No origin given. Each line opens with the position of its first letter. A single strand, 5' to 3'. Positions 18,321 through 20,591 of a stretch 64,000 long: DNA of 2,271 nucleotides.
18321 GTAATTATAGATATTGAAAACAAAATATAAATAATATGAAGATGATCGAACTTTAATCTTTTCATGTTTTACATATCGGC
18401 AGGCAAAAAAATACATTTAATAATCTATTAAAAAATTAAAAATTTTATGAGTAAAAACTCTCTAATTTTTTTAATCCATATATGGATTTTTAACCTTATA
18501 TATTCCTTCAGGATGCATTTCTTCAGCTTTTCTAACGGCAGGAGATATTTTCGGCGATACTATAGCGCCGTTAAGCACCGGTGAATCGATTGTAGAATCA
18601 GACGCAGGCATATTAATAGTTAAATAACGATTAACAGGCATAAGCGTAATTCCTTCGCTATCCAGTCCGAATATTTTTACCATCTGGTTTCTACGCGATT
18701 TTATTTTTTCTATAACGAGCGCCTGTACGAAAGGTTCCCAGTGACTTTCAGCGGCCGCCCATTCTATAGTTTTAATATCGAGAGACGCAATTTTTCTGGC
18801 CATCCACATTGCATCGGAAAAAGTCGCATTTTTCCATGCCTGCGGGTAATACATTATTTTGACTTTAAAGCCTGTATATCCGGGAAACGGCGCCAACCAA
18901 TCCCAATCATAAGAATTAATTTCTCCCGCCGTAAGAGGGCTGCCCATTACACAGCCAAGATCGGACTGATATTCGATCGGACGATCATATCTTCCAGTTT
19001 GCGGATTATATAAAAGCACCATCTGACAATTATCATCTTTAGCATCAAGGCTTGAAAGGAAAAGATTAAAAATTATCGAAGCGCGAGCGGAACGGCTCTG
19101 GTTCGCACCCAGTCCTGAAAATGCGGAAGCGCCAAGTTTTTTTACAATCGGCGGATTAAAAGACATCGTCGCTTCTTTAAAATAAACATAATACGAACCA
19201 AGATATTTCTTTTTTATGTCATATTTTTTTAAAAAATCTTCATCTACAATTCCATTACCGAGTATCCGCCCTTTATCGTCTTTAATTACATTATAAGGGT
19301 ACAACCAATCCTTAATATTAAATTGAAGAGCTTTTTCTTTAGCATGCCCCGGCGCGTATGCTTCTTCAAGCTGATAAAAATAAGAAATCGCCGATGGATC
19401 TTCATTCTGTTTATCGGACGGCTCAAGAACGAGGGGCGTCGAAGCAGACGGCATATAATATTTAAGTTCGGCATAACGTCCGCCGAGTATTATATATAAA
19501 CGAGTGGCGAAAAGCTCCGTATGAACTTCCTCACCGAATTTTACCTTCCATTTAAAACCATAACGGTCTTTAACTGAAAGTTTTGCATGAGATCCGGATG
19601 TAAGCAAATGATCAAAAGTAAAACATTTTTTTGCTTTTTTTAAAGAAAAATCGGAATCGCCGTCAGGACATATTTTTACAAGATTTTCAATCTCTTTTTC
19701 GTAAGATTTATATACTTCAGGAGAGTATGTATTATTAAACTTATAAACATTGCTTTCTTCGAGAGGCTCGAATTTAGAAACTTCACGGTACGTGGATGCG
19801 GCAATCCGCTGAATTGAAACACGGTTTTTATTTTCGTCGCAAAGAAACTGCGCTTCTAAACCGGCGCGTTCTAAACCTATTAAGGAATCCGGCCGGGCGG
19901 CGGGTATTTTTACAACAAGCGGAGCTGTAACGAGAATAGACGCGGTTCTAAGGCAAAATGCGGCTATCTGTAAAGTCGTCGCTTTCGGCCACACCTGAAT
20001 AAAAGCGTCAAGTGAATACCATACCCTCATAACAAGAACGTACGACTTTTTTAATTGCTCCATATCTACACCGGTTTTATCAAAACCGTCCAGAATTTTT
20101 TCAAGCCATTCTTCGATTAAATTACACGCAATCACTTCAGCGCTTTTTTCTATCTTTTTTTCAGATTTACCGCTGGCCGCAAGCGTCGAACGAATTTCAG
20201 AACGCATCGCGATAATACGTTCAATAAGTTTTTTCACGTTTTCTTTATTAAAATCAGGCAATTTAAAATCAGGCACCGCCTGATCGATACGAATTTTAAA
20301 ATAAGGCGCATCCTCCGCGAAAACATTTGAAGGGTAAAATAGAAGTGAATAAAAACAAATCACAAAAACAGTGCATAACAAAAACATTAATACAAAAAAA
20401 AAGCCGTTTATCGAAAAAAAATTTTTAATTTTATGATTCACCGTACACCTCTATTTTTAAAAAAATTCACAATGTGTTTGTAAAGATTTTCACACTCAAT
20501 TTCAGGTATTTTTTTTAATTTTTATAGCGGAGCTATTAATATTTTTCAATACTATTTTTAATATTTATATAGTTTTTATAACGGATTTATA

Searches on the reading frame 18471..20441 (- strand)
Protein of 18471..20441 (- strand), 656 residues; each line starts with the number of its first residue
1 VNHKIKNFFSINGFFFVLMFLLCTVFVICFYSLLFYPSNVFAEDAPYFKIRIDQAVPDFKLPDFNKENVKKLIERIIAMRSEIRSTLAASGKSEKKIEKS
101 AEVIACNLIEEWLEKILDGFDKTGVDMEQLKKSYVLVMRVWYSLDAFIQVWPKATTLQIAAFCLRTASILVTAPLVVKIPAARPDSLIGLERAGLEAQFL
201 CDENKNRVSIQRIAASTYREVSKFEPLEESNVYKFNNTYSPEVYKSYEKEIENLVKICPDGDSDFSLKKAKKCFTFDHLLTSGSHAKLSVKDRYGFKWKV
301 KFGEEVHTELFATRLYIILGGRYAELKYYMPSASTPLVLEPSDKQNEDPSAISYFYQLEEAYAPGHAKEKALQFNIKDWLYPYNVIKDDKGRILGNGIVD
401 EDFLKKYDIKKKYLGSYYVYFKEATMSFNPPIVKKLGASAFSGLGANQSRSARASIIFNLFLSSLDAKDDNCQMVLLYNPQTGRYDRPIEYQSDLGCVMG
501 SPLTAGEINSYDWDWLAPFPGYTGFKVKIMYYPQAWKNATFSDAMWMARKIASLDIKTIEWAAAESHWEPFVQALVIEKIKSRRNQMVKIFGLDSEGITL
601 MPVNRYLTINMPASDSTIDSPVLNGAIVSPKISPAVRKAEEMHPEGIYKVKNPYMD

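Call 3: search_protein_families(library=pfam, proteins=[window:18471-20441:-], max_evalue=0.1)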
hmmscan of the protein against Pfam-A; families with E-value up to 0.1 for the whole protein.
window:18471-20441:- (656 aa): 0 families

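Call 4: search_protein_families(library=ncbifam, proteins=[window:18471-20441:-], max_evalue=0.1)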
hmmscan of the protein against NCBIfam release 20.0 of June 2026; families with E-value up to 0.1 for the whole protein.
window:18471-20441:- (656 aa): 0 families

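Call 8: find_encoding_contigs(protein=window:18471-20441:-, flank=10000, max_places=6)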
Protein window:18471-20441:- (656 aa): no gene with exactly this product is on record in the collection.

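Call 9: find_homologous_proteins(query=window:18471-20441:-)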
Query window:18471-20441:- (656 aa): 5 proteins with E <= 0.001 among 8000 candidates.
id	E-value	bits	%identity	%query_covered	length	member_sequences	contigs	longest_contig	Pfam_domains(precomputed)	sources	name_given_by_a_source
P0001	0.0e+0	1504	100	100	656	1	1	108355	-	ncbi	-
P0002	0.0e+0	1219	83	97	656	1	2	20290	-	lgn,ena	-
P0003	0.0e+0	1021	66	100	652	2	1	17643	-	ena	-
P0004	7.6e-238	809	73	71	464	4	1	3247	-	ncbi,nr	ncbi:MAG TPA: hypothetical protein PKK26_15390, partial [Candidatus Wallbacteria bacterium]|nr:hypot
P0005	6.3e-84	301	33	96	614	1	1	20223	-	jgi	jgi:hypothetical protein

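Call 10: find_encoding_contigs(protein=P0002, flank=10000, max_places=3)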
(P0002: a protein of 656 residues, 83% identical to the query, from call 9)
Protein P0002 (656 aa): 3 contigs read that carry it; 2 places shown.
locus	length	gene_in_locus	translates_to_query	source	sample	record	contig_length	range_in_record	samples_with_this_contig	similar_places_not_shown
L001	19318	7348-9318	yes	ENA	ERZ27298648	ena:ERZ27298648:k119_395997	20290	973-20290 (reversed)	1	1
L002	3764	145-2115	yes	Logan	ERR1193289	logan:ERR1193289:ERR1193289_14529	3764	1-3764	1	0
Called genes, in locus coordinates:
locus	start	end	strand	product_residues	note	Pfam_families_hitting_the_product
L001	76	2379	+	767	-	-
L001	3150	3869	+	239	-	-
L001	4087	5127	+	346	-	-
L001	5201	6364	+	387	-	-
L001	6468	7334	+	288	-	PF00515:TPR_1 (faint), PF07719:TPR_2 (faint), PF13428:TPR_14 (faint), PF13174:TPR_6 (faint), PF13181:TPR_8 (faint)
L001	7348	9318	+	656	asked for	-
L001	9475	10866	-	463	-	PF13701:DDE_Tnp_1_4, PF01609:DDE_Tnp_1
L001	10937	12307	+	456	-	PF00882:Zn_dep_PLPC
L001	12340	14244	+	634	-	-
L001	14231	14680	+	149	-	-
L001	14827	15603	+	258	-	PF01944:SpoIIM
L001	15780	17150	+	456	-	-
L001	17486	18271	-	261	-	-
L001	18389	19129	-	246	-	-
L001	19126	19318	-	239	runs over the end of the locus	-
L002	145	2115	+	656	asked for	-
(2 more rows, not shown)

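Call 11: find_encoding_contigs(protein=P0003, flank=10000, max_places=3)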
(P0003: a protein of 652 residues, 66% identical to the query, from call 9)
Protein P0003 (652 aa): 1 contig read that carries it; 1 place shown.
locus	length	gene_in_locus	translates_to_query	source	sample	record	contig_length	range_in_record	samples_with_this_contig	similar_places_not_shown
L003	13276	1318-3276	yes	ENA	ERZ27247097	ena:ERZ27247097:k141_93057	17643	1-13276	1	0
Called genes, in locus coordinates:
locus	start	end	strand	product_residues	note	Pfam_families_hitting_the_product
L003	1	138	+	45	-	?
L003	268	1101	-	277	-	PF20240:DUF6597, PF12833:HTH_18, PF00165:HTH_AraC (weak)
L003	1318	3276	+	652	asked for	-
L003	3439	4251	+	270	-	-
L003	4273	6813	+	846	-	-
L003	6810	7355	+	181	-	-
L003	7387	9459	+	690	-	PF07963:N_methyl (weak)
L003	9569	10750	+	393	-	PF12768:Rax2 (faint)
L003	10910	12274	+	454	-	PF02120:Flg_hook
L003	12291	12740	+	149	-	PF03963:FlgD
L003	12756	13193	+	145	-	PF12611:Flagellar_put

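Call 12: find_encoding_contigs(protein=P0005, flank=10000, max_places=3)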
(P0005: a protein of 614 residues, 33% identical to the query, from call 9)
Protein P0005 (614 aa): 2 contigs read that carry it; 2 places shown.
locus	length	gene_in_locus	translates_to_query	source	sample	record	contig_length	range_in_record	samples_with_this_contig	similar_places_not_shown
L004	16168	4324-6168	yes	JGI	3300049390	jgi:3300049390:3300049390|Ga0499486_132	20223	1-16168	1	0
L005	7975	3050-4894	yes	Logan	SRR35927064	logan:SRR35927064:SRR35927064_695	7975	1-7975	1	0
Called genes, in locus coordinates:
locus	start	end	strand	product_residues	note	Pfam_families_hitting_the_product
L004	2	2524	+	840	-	?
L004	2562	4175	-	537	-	PF02163:Peptidase_M50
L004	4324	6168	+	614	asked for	-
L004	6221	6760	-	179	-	PF13328:HD_4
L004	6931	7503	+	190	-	-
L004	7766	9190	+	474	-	-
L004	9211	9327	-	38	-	-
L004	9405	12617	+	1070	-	PF00211:Guanylate_cyc, PF13191:AAA_16, PF10602:RPN7 (faint), PF07719:TPR_2 (faint), PF13432:TPR_16 (faint), PF00515:TPR_1 (faint), PF17874:TPR_MalT (weak), PF13424:TPR_12, +1 more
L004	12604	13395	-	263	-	-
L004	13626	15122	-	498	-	PF03951:Gln-synt_N, PF00120:Gln-synt_C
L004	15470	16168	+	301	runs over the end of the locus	-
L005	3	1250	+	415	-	?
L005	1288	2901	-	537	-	PF02163:Peptidase_M50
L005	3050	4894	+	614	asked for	-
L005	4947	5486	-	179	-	PF13328:HD_4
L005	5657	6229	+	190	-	-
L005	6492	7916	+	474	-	-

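Call 14: search_solved_structures(query=window:18471-20441:-, max_evalue=10, show_alignments=2)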
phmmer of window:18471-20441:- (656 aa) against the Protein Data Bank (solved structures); distinct sequences matched with E-value up to 10: 3.
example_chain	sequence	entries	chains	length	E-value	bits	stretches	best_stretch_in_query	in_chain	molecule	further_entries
5tgn_A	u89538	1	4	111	0.81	11.1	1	136-180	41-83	Uncharacterized protein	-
1leh_A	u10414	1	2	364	0.92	10.9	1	329-390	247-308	LEUCINE DEHYDROGENASE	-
3din_C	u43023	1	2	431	1.3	10.4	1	2-43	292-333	Preprotein translocase subunit SecY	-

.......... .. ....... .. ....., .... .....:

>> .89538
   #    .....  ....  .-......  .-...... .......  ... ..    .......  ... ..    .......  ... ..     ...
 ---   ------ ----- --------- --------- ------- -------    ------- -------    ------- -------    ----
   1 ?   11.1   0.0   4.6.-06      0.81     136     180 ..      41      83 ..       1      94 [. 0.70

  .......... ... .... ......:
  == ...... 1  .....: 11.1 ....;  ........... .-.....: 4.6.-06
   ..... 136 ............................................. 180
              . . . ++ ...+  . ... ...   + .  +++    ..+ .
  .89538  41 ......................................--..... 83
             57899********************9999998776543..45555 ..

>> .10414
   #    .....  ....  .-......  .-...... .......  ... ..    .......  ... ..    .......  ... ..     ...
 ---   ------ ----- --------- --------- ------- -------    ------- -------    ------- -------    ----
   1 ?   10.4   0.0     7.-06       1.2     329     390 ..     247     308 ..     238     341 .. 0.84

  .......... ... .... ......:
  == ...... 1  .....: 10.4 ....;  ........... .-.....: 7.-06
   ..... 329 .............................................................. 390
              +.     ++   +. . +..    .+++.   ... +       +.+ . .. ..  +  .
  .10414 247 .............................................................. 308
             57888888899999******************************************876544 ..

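Call 27: predict_structure(alignment_id=A1)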
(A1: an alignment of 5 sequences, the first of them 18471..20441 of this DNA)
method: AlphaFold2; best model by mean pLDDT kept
length: 656 residues; sequences in the alignment: 5
mean_pLDDT: 43.3   pTM: 0.29
mean pLDDT of the five models: 43.3, 42.3, 39.4, 38.2, 37.5
residues with pLDDT >= 90: 0; 70-90: 64; 50-70: 116; < 50: 476
segments of 3 or more residues with pLDDT < 50: 1-9, 32-60, 150-183, 228-248, 250-262, 270-400, 411-449, 451-539, 551-580, 582-656
pLDDT, mean of each block of 10 residues (from residue 1): 44 67 69 37 28 35 78 80 75 66 61 72 59 56 53 41 36 31 60 59 71 76 53 31 38 41 49 37 35 35 37 36 36 32 39 34 37 37 38 37 51 40 29 29 37 44 33 29 30 26 26 30 28 41 52 45 36 41 47 39 28 26 27 38 34 30
secondary structure, 60 per line:
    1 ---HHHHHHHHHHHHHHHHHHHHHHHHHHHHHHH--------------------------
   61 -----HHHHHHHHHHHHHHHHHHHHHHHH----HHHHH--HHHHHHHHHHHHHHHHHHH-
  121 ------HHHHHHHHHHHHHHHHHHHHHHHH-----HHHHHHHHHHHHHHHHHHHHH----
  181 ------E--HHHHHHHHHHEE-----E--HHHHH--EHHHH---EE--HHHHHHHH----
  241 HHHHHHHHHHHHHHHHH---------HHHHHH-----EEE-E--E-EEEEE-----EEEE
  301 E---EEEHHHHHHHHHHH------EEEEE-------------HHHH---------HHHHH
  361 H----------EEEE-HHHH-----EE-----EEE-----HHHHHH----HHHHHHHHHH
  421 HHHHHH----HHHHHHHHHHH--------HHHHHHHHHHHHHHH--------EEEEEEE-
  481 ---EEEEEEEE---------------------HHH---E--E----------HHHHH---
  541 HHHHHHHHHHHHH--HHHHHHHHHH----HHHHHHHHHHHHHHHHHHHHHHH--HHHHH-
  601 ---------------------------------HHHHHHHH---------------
elements in order (helices of 4 or more, strands of 3 or more residues): H4-34 H66-89 H94-98 H101-119 H127-150 H156-176 H190-199 H210-214 H218-221 H229-236 H241-257 H267-272 E278-280 E287-291 E297-301 E305-307 H308-318 E325-329 H343-346 H356-361 E372-375 H377-380 E393-395 H401-406 H411-426 H431-441 H450-464 E473-479 E484-491 H533-537 H541-553 H556-565 H570-592 H595-599 H634-641

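Call 38: search_protein_families(library=pfam, proteins=[L003:3439-4251:+, L003:4273-6813:+, L003:6810-7355:+, L003:7387-9459:+, L003:9569-10750:+], max_evalue=0.05)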
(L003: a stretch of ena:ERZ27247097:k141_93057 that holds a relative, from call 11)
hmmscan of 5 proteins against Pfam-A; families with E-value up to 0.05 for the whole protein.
L003:3439-4251:+ (270 aa): 6 families
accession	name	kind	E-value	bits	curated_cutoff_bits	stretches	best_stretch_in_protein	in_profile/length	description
PF09477.16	Type_III_YscG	-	0.0042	17.6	32.1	1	147-204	22-79/116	Bacterial type III secretion system chaperone protein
PF13512.12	TPR_18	-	0.0083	16.7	21.9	1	158-211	6-60/145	Tetratricopeptide repeat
PF15706.10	TMEM132_C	-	0.021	15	27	0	23-63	38-72/87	TMEM132 C-terminal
PF05961.16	Chordopox_A13L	-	0.023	15.4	24.1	0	19-54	2-37/69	Chordopoxvirus A13L protein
PF12410.13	rpo30_N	-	0.036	14.4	25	1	99-164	31-93/135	Poxvirus DNA dependent RNA polymerase 30kDa subunit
PF19556.4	PRTRC_E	-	0.047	13.9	26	1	163-193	119-148/175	PRTRC system protein E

L003:4273-6813:+ (846 aa): 0 families

L003:6810-7355:+ (181 aa): 0 families

L003:7387-9459:+ (690 aa): 1 family
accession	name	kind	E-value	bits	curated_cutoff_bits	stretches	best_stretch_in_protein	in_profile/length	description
PF07963.17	N_methyl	-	6.8e-06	25.9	21.2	1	7-30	2-25/27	Prokaryotic N-terminal methylation motif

L003:9569-10750:+ (393 aa): 2 families
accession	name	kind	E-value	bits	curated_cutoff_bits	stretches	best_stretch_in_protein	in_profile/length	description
PF12768.13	Rax2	-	1.2e-05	25.3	28.8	0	238-307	98-165/254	Rax2 C-terminal beta propeller domain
PF24681.1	Kelch_KLHDC2_KLHL20_DRC7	-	0.011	15.4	50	0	92-155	79-144/221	KLHDC2/KLHL20/DRC7 Kelch-repeats domain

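Call 50: search_protein_families(library=pfam, alignment_id=A1, max_evalue=10)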
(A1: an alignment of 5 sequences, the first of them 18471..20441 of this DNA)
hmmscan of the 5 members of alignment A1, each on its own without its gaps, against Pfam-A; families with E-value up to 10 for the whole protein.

A. member 1, window:18471-20441:- (656 aa): 1 family
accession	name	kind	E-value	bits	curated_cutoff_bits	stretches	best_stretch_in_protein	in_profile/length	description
PF20463.3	PDH_C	-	0.11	13.3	22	1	202-264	29-94/102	Prephenate dehydrogenase, dimerization domain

B. families by the number of members that match (of 5 scanned): 2 families
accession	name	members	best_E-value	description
PF12618.13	PHF20_AT-hook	1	0.096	PHD finger protein 20, AT-hook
PF20463.3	PDH_C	1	0.11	Prephenate dehydrogenase, dimerization domain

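Call 53: search_protein_representatives(alignment_id=A1)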
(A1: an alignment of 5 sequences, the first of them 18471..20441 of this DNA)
Query: 5 sequences, 655 profile positions. Proteins with E-value up to 0.001 (for the whole library): 751; up to 1e-10: 327; up to 1e-30: 121. The best 150 are listed.
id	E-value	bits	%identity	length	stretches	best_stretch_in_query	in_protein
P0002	0.0e+00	1284.6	-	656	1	1-655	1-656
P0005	1.1e-283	959.1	-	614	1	23-655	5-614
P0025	1.3e-205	701.1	-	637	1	24-655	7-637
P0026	2.8e-183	627.3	-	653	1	21-651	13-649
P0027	6.6e-165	566.6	-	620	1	52-653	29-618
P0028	1.8e-160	552.0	-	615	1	47-650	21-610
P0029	1.4e-155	535.8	-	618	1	28-653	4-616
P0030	1.4e-150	519.3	-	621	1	52-654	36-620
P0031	2.0e-150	518.8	-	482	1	166-654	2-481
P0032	7.2e-141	487.2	-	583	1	56-648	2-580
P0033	9.8e-141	486.7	-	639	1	17-649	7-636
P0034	9.8e-127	440.5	-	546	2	365-654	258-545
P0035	2.0e-120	419.6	-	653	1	52-649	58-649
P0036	5.5e-93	329.0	-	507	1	182-538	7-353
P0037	2.6e-80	287.1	-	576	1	21-585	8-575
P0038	5.9e-78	279.3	-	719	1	21-592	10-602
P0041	2.5e-74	267.3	-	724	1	23-593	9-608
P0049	3.8e-67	243.6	-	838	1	207-595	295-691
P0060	1.2e-63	232.0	-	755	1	66-618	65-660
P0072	1.1e-57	212.4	-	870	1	241-591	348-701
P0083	1.2e-55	205.6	-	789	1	16-592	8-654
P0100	5.7e-52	193.5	-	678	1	63-652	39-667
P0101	7.9e-52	193.0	-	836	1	128-592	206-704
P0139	5.5e-32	127.4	-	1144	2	411-622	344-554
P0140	1.9e-31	125.6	-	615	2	395-592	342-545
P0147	1.1e-29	119.8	-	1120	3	414-608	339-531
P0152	9.3e-29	116.8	-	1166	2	414-596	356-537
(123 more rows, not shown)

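Call 54: search_protein_families(library=pfam, proteins=[P0038, P0049, P0072, P0101, P0139, P0147, P0152, P0140, P0083, P0026], max_evalue=0.01)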
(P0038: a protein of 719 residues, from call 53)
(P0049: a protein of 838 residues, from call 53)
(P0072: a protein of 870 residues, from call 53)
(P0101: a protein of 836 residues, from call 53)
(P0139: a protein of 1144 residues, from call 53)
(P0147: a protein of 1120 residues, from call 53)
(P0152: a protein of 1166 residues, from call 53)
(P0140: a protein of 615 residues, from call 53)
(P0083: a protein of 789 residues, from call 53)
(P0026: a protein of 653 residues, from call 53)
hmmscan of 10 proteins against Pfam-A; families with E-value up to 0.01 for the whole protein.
P0038 (719 aa): 0 families

P0049 (838 aa): 0 families

P0072 (870 aa): 0 families

P0101 (836 aa): 0 families

P0139 (1144 aa): 1 family
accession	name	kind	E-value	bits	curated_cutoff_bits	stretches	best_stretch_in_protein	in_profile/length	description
PF08153.17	NGP1NT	-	0.0097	16.5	27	0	24-68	27-71/131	NGP1NT (NUC091) domain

P0147 (1120 aa): 0 families

P0152 (1166 aa): 0 families

P0140 (615 aa): 0 families

P0083 (789 aa): 0 families

P0026 (653 aa): 0 families
